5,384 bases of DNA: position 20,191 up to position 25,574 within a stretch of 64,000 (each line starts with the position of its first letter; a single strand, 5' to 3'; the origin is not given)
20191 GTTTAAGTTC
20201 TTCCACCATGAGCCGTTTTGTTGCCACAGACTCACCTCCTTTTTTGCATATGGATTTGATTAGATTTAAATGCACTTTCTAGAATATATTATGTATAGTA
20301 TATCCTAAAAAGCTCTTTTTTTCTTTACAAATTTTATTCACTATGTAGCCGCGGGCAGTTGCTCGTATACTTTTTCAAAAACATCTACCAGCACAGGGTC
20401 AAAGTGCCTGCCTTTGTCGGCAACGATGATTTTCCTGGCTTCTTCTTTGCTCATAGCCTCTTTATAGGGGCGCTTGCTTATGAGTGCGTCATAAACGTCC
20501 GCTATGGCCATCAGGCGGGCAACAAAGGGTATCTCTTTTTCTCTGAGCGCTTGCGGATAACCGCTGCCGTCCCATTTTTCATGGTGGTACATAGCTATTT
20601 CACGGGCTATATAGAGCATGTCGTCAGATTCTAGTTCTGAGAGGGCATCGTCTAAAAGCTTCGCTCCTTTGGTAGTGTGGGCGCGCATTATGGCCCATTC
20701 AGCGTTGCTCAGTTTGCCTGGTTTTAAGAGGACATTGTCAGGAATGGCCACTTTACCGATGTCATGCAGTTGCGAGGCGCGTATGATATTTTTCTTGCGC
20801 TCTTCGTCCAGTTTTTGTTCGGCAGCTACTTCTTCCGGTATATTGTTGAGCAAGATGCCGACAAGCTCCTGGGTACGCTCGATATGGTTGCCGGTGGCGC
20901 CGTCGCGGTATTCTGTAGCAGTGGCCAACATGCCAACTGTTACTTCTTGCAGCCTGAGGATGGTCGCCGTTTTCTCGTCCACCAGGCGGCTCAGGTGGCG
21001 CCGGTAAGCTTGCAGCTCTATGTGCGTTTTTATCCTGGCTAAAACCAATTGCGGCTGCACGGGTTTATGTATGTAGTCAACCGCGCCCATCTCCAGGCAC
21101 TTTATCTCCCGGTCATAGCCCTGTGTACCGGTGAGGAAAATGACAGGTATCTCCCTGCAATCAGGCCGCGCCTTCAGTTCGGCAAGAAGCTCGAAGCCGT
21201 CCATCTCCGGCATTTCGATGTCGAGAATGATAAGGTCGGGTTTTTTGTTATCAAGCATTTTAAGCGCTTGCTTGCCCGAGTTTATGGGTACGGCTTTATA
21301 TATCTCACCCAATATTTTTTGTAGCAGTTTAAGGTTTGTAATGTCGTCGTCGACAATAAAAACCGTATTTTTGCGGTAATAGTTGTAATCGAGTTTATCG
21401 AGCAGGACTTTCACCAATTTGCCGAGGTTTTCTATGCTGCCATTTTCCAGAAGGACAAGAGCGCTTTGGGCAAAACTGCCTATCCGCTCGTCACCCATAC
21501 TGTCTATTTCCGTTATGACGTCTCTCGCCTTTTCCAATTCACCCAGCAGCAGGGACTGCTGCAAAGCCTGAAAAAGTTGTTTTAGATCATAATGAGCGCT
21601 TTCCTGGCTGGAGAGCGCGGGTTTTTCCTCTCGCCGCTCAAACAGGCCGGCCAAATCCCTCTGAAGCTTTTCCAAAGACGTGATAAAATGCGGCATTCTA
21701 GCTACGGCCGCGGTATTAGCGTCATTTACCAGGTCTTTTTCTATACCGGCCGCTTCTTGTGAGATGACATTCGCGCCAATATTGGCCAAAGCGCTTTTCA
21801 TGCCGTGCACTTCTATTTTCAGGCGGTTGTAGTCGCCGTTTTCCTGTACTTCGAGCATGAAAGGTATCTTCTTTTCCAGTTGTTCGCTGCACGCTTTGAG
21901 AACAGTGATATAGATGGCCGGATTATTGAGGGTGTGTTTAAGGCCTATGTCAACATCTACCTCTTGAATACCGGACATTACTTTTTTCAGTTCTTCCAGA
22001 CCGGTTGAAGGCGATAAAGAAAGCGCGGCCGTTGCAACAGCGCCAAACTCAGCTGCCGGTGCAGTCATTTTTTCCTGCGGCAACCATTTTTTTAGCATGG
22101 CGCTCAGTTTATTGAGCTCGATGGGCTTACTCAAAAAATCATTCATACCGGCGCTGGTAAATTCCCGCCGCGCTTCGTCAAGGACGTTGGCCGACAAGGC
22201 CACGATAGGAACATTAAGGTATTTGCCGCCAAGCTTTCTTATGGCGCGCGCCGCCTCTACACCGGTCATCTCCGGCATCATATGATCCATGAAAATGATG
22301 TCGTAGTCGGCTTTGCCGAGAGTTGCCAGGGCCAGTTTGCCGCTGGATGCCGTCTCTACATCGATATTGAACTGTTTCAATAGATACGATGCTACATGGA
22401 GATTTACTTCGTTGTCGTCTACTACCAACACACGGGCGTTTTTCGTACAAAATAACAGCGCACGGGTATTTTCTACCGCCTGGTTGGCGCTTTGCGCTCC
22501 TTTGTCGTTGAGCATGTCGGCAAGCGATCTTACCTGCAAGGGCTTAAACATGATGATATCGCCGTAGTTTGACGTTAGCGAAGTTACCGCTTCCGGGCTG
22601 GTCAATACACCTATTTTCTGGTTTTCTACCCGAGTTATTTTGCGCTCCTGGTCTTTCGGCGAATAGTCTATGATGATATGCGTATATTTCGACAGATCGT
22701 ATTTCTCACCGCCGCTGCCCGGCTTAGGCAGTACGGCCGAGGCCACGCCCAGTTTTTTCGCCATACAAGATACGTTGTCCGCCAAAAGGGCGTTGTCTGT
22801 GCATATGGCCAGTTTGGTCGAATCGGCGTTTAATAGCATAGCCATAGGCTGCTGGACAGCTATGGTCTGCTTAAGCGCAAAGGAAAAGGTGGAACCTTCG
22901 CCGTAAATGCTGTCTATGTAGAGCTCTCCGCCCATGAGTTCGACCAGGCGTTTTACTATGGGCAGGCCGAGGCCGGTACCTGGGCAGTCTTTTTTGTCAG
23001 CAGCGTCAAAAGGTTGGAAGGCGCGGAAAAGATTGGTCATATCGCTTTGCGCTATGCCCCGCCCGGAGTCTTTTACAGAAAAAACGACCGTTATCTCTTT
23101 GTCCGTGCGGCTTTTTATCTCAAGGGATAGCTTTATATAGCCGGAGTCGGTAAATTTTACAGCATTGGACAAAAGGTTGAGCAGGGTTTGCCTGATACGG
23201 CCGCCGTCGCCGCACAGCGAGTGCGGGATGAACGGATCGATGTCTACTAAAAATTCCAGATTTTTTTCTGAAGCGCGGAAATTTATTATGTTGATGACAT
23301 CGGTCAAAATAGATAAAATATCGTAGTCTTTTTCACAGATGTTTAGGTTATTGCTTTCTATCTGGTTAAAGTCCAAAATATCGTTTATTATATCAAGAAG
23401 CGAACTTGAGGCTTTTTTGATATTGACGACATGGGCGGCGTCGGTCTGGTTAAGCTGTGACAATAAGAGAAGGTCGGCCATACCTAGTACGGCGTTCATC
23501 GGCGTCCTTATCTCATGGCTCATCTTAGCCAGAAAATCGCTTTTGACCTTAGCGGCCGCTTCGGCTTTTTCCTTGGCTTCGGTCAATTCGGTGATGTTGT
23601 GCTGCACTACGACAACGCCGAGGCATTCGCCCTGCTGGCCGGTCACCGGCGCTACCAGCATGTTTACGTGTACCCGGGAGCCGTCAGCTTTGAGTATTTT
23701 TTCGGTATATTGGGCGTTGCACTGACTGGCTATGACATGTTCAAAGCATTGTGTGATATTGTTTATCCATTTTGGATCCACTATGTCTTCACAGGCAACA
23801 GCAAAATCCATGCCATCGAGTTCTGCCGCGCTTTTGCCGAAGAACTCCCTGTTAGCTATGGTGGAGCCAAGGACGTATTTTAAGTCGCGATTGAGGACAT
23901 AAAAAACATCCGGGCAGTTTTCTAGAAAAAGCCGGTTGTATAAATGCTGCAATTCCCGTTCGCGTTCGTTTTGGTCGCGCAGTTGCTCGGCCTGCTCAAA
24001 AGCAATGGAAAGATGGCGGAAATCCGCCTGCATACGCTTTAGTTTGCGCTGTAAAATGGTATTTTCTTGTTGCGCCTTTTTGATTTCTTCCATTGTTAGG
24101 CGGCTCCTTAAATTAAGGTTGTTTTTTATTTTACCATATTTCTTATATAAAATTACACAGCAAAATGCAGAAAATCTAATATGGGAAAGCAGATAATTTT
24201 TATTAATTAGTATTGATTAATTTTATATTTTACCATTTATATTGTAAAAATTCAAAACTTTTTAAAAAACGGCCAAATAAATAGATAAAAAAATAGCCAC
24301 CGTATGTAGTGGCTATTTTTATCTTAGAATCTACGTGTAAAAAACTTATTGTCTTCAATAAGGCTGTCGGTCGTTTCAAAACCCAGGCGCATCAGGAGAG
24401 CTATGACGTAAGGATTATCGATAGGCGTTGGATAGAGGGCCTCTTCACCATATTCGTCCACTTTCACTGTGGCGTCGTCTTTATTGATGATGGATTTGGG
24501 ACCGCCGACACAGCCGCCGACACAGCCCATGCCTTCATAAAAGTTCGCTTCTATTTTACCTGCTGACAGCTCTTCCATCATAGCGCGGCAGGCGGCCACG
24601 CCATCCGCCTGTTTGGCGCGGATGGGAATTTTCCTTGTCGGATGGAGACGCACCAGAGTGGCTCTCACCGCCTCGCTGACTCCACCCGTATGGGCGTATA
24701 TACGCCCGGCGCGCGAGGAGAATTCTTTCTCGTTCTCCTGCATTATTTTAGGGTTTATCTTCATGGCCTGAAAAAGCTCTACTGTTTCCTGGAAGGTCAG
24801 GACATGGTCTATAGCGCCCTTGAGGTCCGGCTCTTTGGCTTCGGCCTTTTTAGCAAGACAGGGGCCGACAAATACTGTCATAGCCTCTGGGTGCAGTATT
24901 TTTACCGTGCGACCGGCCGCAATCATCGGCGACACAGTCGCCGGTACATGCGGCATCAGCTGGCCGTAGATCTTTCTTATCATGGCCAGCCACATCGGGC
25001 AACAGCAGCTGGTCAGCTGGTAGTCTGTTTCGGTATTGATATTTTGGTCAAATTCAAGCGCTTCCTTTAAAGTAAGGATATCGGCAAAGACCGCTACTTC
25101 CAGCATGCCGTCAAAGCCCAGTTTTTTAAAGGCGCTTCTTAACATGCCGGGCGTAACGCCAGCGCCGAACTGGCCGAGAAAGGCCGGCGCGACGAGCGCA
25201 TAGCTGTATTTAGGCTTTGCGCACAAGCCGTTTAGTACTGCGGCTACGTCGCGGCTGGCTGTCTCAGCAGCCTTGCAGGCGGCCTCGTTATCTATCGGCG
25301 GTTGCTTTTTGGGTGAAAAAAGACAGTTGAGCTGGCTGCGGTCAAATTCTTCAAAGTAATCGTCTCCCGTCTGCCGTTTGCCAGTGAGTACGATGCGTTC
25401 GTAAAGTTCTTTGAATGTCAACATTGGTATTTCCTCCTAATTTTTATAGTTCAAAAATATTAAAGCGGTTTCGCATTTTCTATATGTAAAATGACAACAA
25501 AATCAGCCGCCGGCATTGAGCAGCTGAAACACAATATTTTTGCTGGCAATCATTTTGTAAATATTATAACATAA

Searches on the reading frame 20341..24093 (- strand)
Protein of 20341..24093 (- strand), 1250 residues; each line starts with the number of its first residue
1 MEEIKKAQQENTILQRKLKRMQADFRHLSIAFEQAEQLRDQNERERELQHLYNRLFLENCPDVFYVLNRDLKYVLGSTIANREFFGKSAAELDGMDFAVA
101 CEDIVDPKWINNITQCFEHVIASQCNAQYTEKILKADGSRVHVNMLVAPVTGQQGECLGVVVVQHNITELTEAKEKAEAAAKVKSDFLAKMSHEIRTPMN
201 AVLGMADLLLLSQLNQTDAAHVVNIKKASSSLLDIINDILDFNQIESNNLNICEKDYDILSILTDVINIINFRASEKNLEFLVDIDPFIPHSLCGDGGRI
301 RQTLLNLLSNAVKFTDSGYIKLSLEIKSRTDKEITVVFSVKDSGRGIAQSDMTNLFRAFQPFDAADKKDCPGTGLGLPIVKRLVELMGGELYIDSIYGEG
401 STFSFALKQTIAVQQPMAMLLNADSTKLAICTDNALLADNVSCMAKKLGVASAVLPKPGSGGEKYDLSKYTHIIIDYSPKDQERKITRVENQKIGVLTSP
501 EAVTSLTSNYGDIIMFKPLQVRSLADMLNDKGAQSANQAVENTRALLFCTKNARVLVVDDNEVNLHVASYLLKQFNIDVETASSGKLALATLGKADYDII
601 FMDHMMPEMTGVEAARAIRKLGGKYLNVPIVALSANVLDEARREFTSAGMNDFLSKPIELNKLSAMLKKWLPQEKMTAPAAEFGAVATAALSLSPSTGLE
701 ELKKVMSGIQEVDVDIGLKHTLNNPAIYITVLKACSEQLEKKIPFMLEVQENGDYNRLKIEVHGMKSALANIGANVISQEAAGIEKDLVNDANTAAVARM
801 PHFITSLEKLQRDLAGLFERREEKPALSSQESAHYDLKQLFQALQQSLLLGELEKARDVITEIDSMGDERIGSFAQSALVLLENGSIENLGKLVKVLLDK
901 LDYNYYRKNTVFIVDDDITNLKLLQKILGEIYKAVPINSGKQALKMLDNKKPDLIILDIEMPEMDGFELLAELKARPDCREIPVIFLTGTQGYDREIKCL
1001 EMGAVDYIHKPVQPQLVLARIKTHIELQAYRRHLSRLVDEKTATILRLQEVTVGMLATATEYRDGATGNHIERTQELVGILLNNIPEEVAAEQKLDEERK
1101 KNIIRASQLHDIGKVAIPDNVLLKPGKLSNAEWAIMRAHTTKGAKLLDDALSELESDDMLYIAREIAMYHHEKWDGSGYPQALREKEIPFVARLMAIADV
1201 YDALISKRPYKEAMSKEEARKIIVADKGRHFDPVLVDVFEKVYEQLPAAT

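Call 10: search_protein_families(library=pfam, proteins=[window:20341-24093:-], max_evalue=0.0001)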
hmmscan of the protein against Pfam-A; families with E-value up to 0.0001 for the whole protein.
window:20341-24093:- (1250 aa): 8 families
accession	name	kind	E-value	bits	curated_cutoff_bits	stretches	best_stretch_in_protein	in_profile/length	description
PF00072.30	Response_reg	-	2.6e-54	182.5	30.2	2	911-1021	1-110/111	Response regulator receiver domain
PF13487.12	HD_5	-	5.2e-32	111.4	27.2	1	1082-1234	21-169/170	HD domain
PF02518.31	HATPase_c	-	1.1e-24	87.5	26.4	1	295-409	1-109/111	Histidine kinase-, DNA gyrase B-, and HSP90-like ATPase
PF00512.31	HisKA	-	2.9e-16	59.7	26.9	1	184-247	2-65/66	His Kinase A (phospho-acceptor) domain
PF01966.28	HD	-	1.4e-14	54.8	22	1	1069-1203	3-115/116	HD domain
PF24896.1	Receiver_CRE1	-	1.2e-07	32.4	27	0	551-670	5-134/136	AHK4/CRE1/WOL first receiver domain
PF08448.16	PAS_4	-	2.1e-07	31.6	23.1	1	57-170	1-108/110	PAS fold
PF13426.13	PAS_9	-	4.5e-05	24.1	27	0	82-169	21-103/103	PAS domain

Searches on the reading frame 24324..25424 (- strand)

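Call 10: search_protein_families(library=pfam, proteins=[window:24324-25424:-], max_evalue=0.0001)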
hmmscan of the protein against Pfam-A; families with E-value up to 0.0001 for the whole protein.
window:24324-25424:- (366 aa): 1 family
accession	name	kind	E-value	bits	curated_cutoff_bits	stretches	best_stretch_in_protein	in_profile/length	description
PF02906.19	Fe_hyd_lg_C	-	1.5e-61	208.6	22.1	1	73-309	2-245/245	Iron only hydrogenase large subunit, C-terminal domain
